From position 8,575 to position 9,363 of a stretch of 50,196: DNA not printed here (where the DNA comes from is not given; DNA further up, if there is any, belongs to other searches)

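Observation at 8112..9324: GC-rich three-ORF cassette of unknown function wedged between the FemAB-family gene and the helicase-nuclease gene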

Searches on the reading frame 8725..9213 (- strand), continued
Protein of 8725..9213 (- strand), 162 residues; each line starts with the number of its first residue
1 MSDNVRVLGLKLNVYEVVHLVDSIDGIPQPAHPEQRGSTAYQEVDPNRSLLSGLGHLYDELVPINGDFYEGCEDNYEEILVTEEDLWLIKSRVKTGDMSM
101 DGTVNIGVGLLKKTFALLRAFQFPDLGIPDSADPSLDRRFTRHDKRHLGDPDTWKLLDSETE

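Call 48: search_protein_families(library=phrogs, proteins=[P0016, P0017, P0020, P0022, L037:1125-1556:+, L038:8610-8984:+, L039:899-1288:+, L038:6801-7451:+, L038:10544-12505:+, L037:2014-3198:+], max_evalue=0.1)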
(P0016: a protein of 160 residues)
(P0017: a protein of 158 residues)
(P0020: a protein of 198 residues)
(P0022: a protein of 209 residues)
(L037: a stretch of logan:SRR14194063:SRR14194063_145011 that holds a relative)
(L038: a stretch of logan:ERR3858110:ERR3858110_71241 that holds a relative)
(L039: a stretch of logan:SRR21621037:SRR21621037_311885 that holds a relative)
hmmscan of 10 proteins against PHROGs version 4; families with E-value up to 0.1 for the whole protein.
P0016 (160 aa): 0 families

P0017 (158 aa): 0 families

P0020 (198 aa): 0 families

P0022 (209 aa): 1 family
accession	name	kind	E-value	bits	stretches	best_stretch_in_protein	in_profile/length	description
phrog_7471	-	unknown function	0.031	15.2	0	6-30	12-36/63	-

L037:1125-1556:+ (143 aa): 0 families

L038:8610-8984:+ (124 aa): 0 families

L039:899-1288:+ (129 aa): 1 family
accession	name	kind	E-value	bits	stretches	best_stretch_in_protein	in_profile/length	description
phrog_28569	-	unknown function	0.018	14.9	1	17-82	139-202/452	-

L038:6801-7451:+ (216 aa): 2 families
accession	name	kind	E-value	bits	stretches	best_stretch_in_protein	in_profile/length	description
phrog_26239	-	unknown function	0.0051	18.2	1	93-197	16-112/146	-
phrog_7407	-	unknown function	0.071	13.6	1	163-191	214-242/370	-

L038:10544-12505:+ (653 aa): 0 families

L037:2014-3198:+ (394 aa): 0 families

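Call 50: find_related_loci(query=A5, collection=viral_contigs, flank=8000)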
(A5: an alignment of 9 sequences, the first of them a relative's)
Query A5 (158 aa) in viral_contigs; peptide patterns used: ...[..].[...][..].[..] (x = any residue, [..] = any of these).
3 stretches matched a pattern, but none encodes a relative of the query by tblastn (E <= 1e-3).

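Call 51: list_cluster_members(proteins=[P0018, P0019, P0020, P0021, P0022, P0023, P0025, P0026, P0027, P0029])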
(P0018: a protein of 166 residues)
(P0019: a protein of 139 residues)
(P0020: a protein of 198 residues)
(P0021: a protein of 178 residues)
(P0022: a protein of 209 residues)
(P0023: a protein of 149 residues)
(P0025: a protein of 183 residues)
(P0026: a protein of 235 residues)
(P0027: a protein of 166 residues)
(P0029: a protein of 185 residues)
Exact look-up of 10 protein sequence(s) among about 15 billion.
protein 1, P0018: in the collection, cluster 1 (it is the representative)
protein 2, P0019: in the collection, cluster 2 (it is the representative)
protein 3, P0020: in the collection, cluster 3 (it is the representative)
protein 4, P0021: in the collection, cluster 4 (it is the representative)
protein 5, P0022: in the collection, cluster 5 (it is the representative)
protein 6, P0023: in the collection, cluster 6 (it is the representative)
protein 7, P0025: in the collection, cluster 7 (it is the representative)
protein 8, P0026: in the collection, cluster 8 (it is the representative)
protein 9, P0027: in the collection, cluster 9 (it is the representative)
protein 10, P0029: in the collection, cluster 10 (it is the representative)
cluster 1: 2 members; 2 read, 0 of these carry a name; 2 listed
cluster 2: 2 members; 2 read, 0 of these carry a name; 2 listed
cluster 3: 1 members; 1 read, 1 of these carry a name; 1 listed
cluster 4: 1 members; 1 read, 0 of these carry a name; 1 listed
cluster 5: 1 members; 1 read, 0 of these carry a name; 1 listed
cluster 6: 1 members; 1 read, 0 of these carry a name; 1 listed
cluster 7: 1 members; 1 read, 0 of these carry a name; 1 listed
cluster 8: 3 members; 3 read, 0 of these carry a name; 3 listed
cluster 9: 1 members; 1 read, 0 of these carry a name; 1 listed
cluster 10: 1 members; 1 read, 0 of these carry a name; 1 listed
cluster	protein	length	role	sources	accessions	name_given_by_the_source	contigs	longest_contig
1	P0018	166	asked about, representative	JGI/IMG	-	-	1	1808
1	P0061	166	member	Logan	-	-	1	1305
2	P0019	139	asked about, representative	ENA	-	-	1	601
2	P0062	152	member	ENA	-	-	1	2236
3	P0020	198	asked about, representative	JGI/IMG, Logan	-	hypothetical protein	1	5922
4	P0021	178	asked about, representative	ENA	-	-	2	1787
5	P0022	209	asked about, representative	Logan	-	-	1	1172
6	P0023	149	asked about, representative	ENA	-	-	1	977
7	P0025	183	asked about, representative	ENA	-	-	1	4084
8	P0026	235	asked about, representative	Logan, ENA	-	-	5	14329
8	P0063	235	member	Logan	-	-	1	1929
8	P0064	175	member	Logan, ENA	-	-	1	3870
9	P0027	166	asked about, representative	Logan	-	-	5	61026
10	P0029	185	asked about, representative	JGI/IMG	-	-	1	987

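Call 52: find_encoding_contigs(protein=P0027, flank=10000, max_places=2)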
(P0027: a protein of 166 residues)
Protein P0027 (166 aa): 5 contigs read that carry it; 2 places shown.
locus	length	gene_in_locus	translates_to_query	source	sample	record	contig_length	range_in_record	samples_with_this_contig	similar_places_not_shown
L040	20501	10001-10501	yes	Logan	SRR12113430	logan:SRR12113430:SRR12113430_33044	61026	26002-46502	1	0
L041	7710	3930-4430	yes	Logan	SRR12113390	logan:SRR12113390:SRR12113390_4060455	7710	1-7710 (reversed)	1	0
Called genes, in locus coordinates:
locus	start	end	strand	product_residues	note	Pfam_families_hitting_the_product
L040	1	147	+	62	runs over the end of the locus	-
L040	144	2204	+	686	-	PF01612:DNA_pol_A_exo1, PF00476:DNA_pol_A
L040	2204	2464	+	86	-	-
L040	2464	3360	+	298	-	-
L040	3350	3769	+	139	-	-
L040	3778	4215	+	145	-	-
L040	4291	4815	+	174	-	PF05869:Dam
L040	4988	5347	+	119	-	-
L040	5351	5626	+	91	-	-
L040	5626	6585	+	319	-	-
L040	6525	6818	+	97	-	-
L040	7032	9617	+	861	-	PF02867:Ribonuc_red_lgC, PF21995:RNR-II_ins_dom (faint), PF14528:LAGLIDADG_3, PF02867:Ribonuc_red_lgC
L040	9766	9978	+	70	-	-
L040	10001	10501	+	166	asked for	-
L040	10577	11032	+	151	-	-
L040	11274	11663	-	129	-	-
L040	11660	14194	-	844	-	-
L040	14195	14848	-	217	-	-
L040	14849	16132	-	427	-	PF02018:CBM_4_9 (weak)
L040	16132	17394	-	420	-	-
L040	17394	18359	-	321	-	PF13385:Laminin_G_3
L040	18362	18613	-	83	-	-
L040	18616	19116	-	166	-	-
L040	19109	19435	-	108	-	-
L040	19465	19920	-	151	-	-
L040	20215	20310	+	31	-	-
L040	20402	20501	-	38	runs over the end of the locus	-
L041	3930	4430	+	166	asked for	-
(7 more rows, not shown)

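Call 53: find_encoding_contigs(protein=P0026, flank=10000, max_places=2)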
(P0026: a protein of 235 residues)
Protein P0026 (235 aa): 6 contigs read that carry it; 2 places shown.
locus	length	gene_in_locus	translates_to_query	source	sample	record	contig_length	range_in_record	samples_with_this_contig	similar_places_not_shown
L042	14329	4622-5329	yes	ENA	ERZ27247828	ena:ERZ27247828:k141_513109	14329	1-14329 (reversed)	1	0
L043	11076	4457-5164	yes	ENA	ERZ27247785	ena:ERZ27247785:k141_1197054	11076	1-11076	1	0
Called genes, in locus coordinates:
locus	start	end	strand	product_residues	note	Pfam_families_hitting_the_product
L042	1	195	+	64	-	?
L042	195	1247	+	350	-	-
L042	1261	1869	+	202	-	-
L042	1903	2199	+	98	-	-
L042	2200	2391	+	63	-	-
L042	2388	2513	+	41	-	-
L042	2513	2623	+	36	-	-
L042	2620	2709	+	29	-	-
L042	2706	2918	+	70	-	-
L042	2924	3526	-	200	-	-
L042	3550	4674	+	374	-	-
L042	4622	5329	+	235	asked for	-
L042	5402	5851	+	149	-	-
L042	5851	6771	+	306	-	-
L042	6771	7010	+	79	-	-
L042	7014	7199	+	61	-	-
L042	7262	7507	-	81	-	-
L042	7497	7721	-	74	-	-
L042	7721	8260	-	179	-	-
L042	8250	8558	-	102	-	-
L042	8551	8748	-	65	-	-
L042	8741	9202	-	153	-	-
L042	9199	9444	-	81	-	-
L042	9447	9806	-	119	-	-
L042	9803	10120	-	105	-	-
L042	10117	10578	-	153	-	-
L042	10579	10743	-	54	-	-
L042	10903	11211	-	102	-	-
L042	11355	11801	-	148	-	PF13560:HTH_31, PF01381:HTH_3 (weak)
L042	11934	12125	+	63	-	-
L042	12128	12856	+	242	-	PF01381:HTH_3, PF13560:HTH_31 (weak)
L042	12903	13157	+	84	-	-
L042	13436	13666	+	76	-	-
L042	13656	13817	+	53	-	-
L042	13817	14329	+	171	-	?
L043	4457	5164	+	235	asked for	-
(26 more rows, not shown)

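Call 60: search_solved_structures(query=A4, max_evalue=10)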
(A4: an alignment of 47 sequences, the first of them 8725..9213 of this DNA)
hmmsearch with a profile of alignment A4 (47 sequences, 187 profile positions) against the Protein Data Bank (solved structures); distinct sequences matched with E-value up to 10: 0.

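Call 75: fold_search(model_id=the predicted structure, library=viral)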
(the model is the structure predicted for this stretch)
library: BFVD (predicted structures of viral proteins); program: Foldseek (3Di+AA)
matches with E <= 10: 109; with E <= 0.001: 0
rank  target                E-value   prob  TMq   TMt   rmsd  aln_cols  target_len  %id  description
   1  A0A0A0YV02            6.1e-02  0.92  0.37  0.47   7.1       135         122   10  Uncharacterized protein [Flavobacterium phage FCL-2]
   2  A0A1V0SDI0            9.4e-02  0.10  0.19  0.14  18.0       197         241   12  Uncharacterized protein [Indivirus ILV1]
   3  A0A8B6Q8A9            1.7e-01  0.89  0.44  0.54   7.5       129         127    8  Uncharacterized protein [Stenotrophomonas phage Salva]
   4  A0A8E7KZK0            2.4e-01  0.28  0.30  0.37   9.9       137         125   12  (no name in the UniProt tables at hand)
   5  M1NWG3                2.7e-01  0.51  0.31  0.36   8.3       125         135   15  (no name in the UniProt tables at hand)
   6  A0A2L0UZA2            3.0e-01  0.91  0.37  0.65   6.0       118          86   10  Uncharacterized protein [Agrobacterium phage Atu_ph07]
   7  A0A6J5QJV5            4.1e-01  0.38  0.33  0.44   7.6       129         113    8  Uncharacterized protein [uncultured Caudovirales phage]
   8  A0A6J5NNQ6            6.0e-01  0.28  0.33  0.33   9.1       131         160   13  Uncharacterized protein [uncultured Caudovirales phage]
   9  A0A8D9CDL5            6.3e-01  0.14  0.30  0.22  10.8       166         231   16  Uncharacterized protein [uncultured marine phage]
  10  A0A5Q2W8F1            7.6e-01  0.28  0.33  0.46   6.7       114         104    9  (no name in the UniProt tables at hand)
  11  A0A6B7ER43            9.2e-01  0.06  0.22  0.17  22.6       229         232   13  (no name in the UniProt tables at hand)
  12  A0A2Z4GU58            9.7e-01  0.09  0.20  0.28  12.5       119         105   10  (no name in the UniProt tables at hand)
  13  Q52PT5                1.0e+00  0.13  0.32  0.34   8.1       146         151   10  Uncharacterized protein [Xanthomonas phage Xp15]
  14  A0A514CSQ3            1.1e+00  0.18  0.38  0.38   9.9       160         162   13  Uncharacterized protein [Achromobacter phage Motura]
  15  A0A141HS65            1.1e+00  0.05  0.19  0.13  18.5       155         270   16  (no name in the UniProt tables at hand)
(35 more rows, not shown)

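Call 77: search_protein_families(library=pfam, proteins=[L042:3550-4674:+, L042:5851-6771:+, L038:6801-7451:+], max_evalue=0.01)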
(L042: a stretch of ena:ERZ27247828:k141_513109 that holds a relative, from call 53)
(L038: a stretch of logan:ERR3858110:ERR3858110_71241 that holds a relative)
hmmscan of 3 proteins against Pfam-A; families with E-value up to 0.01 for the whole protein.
L042:3550-4674:+ (374 aa): 0 families

L042:5851-6771:+ (306 aa): 0 families

L038:6801-7451:+ (216 aa): 1 family
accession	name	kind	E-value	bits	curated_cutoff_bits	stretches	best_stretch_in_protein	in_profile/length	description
PF18932.5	DUF5681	-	1.3e-05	26.1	27.5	1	99-177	5-71/77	Family of unknown function (DUF5681)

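Call 78: search_protein_families(library=phrogs, proteins=[L042:3550-4674:+, L042:5851-6771:+, L038:7453-7842:+], max_evalue=0.01)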
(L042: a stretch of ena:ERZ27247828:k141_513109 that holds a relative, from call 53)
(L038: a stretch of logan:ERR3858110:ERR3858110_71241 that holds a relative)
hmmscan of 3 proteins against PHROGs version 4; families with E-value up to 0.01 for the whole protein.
L042:3550-4674:+ (374 aa): 0 families

L042:5851-6771:+ (306 aa): 0 families

L038:7453-7842:+ (129 aa): 0 families

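Call 97: search_protein_families(library=pfam, alignment_id=A4, max_evalue=1)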
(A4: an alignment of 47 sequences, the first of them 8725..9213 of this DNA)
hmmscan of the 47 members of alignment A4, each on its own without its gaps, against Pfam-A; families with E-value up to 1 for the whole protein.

A. member 1, window:8725-9213:- (162 aa): 0 families

B. families by the number of members that match (of 47 scanned): 9 families
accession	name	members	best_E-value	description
PF12261.14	T_hemolysin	1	0.068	Thermostable hemolysin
PF24348.1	DUF7508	1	0.087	Domain of unknown function (DUF7508)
PF13102.12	Phage_int_SAM_5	1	0.087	Phage integrase SAM-like domain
PF04645.17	DUF603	1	0.15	Protein of unknown function, DUF603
PF07544.18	Med9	1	0.21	RNA polymerase II transcription mediator complex subunit 9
PF20308.4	TPR-S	1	0.22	Tetratricopeptide Repeats-Sensor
PF04723.20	GRDA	1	0.22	Glycine reductase complex selenoprotein A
PF24713.1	TOR1L1_C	1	0.23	TORTIFOLIA1 C-terminal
PF11790.14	Glyco_hydro_cc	1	0.32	Glycosyl hydrolase catalytic core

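Call 104: search_dna_similar(query=L042:5402-5851:+, collection=plasmids, mode=protein, max_evalue=0.001, max_rows=10)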
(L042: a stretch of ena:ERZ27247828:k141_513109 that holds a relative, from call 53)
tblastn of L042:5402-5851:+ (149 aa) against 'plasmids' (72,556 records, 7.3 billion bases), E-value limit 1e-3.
No match.

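Call 105: search_dna_similar(query=P0020, collection=plasmids, mode=protein, max_evalue=0.001, max_rows=10)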
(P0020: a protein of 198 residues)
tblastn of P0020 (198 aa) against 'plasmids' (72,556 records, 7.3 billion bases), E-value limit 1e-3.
No match.

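Call 106: search_dna_similar(query=L042:5402-5851:+, collection=phages, mode=protein, max_evalue=0.01, max_rows=10)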
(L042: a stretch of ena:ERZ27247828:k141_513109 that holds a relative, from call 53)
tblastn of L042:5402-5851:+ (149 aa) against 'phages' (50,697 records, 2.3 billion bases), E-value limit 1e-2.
No match.
